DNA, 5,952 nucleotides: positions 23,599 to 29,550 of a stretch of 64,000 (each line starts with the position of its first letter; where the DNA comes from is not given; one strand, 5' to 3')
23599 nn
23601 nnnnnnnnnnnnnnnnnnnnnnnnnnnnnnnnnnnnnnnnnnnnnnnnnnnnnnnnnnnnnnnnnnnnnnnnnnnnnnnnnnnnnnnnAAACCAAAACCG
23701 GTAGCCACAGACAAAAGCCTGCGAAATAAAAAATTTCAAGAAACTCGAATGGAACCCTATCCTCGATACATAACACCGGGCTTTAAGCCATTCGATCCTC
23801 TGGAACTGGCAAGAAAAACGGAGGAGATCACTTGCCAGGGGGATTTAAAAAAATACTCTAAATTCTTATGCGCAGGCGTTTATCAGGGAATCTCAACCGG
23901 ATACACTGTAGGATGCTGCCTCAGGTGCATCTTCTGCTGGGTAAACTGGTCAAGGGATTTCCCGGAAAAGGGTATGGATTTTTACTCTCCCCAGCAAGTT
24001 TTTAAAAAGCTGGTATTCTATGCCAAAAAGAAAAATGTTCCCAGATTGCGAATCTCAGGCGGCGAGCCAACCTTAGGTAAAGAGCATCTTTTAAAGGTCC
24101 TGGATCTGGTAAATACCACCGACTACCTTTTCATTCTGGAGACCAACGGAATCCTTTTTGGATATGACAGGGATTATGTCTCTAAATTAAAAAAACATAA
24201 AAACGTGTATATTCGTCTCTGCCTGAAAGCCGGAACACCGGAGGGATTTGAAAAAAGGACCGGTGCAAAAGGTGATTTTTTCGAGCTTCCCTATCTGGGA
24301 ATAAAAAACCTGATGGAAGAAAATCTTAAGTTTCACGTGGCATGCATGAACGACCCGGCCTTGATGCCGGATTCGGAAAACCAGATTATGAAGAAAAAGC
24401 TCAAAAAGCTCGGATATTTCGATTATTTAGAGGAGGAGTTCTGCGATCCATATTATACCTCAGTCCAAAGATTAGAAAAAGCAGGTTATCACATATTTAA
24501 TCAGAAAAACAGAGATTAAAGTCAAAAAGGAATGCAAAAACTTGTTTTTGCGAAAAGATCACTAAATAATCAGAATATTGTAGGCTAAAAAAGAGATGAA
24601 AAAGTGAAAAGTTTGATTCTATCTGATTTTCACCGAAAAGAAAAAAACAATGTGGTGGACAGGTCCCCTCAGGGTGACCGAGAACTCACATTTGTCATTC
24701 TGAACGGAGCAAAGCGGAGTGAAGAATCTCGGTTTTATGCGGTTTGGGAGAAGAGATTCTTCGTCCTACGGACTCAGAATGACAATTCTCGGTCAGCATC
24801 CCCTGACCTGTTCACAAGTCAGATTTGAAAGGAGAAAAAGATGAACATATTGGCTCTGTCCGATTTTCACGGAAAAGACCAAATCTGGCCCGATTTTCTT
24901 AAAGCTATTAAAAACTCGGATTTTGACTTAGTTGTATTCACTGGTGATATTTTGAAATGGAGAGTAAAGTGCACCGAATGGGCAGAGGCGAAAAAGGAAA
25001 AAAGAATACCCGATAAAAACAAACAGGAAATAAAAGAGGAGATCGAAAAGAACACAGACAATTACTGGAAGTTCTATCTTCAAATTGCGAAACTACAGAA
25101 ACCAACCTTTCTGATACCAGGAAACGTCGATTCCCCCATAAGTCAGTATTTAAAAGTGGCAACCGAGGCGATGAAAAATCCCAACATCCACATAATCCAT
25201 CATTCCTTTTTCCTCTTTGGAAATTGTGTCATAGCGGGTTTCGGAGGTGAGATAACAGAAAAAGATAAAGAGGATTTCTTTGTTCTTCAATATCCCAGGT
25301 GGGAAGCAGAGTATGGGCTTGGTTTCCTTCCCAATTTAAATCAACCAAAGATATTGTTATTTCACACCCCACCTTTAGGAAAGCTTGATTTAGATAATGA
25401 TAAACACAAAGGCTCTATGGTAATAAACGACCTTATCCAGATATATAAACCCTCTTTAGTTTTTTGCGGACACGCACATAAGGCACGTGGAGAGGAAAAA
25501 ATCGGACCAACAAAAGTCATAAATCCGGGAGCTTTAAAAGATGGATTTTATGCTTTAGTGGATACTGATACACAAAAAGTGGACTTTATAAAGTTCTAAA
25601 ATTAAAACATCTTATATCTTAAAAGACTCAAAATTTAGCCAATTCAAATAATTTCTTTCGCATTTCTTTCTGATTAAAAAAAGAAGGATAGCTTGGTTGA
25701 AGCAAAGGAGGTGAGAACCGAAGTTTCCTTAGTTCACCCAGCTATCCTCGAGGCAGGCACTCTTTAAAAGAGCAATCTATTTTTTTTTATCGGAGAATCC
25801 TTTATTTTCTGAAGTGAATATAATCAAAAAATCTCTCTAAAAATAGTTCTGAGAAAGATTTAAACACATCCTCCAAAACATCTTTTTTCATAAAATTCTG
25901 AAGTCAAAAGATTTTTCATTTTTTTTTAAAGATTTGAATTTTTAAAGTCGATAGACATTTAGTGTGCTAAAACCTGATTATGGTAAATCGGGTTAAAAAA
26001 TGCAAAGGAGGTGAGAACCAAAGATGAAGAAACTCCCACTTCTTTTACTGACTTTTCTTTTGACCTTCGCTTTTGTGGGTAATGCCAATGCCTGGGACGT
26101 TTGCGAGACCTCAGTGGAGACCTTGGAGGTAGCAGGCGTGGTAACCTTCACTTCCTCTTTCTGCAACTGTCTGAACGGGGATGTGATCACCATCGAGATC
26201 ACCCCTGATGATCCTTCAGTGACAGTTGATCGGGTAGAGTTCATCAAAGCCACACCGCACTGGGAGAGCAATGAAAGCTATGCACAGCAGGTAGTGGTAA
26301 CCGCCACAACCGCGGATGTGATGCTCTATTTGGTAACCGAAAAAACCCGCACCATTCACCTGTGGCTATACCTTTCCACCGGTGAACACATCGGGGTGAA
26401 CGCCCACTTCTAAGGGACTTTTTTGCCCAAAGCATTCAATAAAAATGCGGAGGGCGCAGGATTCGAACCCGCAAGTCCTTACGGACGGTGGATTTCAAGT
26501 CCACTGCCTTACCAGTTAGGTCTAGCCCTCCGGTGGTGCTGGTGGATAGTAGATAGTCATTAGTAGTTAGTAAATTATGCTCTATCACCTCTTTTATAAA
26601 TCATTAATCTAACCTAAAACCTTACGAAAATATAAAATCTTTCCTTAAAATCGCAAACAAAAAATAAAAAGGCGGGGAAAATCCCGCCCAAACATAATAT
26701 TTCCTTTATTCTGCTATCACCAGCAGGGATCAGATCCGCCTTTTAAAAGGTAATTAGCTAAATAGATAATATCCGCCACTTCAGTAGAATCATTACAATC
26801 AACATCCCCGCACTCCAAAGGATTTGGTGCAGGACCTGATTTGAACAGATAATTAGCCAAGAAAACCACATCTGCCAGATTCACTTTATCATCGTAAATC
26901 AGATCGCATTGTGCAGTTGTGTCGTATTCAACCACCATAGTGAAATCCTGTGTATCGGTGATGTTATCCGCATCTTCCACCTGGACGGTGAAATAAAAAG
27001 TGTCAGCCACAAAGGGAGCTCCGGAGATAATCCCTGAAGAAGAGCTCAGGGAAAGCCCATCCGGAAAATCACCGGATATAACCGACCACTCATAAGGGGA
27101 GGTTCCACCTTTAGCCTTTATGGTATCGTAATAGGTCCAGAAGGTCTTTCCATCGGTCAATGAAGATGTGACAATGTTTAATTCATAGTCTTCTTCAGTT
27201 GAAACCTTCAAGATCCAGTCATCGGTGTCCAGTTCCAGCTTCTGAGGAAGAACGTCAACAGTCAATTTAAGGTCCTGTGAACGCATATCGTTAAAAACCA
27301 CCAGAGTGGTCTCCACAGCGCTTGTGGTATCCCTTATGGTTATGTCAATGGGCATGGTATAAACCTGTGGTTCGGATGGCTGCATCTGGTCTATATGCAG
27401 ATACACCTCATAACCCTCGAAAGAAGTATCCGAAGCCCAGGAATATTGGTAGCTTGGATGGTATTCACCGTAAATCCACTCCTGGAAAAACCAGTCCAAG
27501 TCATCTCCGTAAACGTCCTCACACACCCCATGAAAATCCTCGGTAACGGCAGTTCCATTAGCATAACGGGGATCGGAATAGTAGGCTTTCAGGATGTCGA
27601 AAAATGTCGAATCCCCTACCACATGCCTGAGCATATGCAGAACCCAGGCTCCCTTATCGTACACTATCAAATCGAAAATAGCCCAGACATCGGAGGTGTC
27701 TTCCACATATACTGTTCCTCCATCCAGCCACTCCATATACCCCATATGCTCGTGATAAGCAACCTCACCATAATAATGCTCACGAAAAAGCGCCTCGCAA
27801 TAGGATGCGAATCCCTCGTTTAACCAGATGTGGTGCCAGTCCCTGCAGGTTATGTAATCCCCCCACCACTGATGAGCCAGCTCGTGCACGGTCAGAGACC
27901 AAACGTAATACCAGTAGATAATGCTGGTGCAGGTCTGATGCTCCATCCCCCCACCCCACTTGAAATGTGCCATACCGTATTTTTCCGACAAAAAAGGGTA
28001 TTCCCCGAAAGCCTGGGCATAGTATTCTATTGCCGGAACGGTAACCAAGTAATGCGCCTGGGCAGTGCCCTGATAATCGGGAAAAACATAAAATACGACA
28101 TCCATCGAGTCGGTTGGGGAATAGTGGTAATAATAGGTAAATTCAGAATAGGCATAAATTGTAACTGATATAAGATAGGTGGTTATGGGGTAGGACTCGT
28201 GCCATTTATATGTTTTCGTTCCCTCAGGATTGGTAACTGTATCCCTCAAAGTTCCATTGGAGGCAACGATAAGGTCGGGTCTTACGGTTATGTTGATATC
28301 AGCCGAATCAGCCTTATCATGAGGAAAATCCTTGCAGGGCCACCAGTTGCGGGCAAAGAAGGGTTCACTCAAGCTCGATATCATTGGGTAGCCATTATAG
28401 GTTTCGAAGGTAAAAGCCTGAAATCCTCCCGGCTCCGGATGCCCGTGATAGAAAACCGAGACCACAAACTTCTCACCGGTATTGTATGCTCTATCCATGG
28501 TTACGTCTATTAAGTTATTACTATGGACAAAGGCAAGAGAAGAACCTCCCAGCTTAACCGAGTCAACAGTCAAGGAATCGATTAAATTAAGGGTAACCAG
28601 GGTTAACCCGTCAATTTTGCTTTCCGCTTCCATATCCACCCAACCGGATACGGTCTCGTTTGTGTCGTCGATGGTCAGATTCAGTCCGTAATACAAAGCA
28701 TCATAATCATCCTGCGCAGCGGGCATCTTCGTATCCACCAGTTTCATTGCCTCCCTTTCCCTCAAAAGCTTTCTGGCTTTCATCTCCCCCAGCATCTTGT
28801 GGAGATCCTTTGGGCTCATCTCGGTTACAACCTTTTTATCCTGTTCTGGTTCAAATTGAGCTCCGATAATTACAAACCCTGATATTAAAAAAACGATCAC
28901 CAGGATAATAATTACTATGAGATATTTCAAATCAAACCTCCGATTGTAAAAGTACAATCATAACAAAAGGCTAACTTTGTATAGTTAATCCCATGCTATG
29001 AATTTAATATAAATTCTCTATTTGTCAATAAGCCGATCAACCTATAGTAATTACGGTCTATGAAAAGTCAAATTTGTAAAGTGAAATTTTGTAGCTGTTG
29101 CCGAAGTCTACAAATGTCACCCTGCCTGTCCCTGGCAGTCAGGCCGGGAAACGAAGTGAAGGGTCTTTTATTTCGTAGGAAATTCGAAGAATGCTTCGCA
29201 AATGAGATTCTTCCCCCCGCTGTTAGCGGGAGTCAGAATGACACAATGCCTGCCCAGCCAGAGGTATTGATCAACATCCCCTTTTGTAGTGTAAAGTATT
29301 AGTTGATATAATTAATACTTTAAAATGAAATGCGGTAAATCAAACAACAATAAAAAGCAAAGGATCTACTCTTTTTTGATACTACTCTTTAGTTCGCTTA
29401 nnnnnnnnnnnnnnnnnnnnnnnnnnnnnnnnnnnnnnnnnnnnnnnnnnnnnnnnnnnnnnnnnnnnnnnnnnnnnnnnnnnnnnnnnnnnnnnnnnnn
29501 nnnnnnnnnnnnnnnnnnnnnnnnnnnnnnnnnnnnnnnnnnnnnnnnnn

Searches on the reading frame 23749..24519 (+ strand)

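Call 12: search_protein_families(library=pfam, proteins=[window:23749-24519:+])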
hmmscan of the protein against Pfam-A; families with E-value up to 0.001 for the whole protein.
window:23749-24519:+ (256 aa): 2 families
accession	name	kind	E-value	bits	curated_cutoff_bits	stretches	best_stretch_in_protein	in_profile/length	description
PF04055.27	Radical_SAM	-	3.3e-16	60.3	29.5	1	53-195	4-143/166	Radical SAM superfamily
PF13353.11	Fer4_12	-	3.6e-06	27.7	22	1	52-142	11-99/137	4Fe-4S single cluster domain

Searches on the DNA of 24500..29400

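Call 25: search_rna_families(source=window, start=24500, end=29400, threshold=evalue, max_evalue=10)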
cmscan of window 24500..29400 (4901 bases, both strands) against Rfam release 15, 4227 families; matches with E-value up to 10: 8.
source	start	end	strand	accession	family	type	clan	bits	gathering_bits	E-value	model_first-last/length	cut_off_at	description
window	26449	26530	-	RF00005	tRNA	Gene; tRNA;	CL00001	36.2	29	4.7e-05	1-71/71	no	tRNA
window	26833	26905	-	RF00574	SNORD69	Gene; snRNA; snoRNA; CD-box;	-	21.6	37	2.1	1-77/77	no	Small nucleolar RNA SNORD69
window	28141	28224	-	RF01185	snR75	Gene; snRNA; snoRNA; CD-box;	CL00045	20.8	40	0.39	1-88/88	no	Small nucleolar RNA snR75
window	26658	26748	-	RF00558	L20_leader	Cis-reg; leader;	-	18.6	58.7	3.9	1-127/127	no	Ribosomal protein L20 leader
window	28220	28252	-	RF03129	L31-Corynebacteriaceae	Cis-reg; leader;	CL00118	18.5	36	4.5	1-64/64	no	L31-Corynebacteriaceae ribosomal protein leader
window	28819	28907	-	RF01509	Afu_300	Gene; snRNA; snoRNA; CD-box;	-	18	40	5.5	1-91/91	no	A. fumigatus snoRNA Afu_300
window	26019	26076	+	RF00099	SNORD22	Gene; snRNA; snoRNA; CD-box;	-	17.4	50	5.4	1-126/126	no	Small nucleolar RNA SNORD22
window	25259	25425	-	RF02609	BSR0602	Gene; sRNA;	-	16.2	191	2.8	1-169/169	no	Brucella sRNA 0602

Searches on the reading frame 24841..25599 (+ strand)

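Call 12: search_protein_families(library=pfam, proteins=[window:24841-25599:+])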
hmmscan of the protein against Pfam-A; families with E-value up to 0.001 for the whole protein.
window:24841-25599:+ (252 aa): 3 families
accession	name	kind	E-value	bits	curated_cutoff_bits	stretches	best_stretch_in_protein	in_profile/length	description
PF14582.11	Metallophos_3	-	1.8e-75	254.1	28.2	1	2-250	7-257/259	Metallophosphoesterase, calcineurin superfamily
PF00149.33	Metallophos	-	4.7e-15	56.9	21.5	1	1-214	1-190/191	Calcineurin-like phosphoesterase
PF12850.12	Metallophos_2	-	2.3e-12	47.6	27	2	88-235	50-138/154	Calcineurin-like phosphoesterase superfamily domain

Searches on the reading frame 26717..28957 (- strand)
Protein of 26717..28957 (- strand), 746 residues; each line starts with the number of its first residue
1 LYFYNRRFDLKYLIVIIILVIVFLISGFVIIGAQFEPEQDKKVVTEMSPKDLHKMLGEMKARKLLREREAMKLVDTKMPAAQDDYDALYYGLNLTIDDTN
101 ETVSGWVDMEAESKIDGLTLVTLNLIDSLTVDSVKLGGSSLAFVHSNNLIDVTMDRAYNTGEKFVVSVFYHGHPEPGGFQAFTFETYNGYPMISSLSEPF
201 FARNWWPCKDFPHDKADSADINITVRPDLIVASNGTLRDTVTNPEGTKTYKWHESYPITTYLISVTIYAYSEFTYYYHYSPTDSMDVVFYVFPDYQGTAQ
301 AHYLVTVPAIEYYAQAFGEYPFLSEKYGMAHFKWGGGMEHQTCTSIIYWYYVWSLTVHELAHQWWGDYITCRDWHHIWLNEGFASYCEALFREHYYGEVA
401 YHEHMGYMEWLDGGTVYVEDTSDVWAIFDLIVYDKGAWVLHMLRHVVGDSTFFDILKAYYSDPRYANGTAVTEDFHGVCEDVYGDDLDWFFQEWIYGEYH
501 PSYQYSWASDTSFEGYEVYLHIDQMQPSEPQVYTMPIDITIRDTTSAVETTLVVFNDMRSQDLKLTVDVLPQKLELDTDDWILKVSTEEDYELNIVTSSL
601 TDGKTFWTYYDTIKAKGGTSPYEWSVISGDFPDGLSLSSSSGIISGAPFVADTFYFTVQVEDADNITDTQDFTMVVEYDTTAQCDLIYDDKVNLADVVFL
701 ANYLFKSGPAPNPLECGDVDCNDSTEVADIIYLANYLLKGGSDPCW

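Call 12: search_protein_families(library=pfam, proteins=[window:26717-28957:-])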
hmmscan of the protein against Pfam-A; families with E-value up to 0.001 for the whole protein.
window:26717-28957:- (746 aa): 3 families
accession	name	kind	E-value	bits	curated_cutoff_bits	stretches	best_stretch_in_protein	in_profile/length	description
PF01433.26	Peptidase_M1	-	9.8e-29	100.9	27.7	1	352-494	67-218/218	Peptidase family M1 domain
PF17900.6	Peptidase_M1_N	-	4.1e-17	63.3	25.8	1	88-262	3-186/186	Peptidase M1 N-terminal domain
PF05345.18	He_PIG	-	6.2e-12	46.2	24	1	596-676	9-95/96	Putative Ig domain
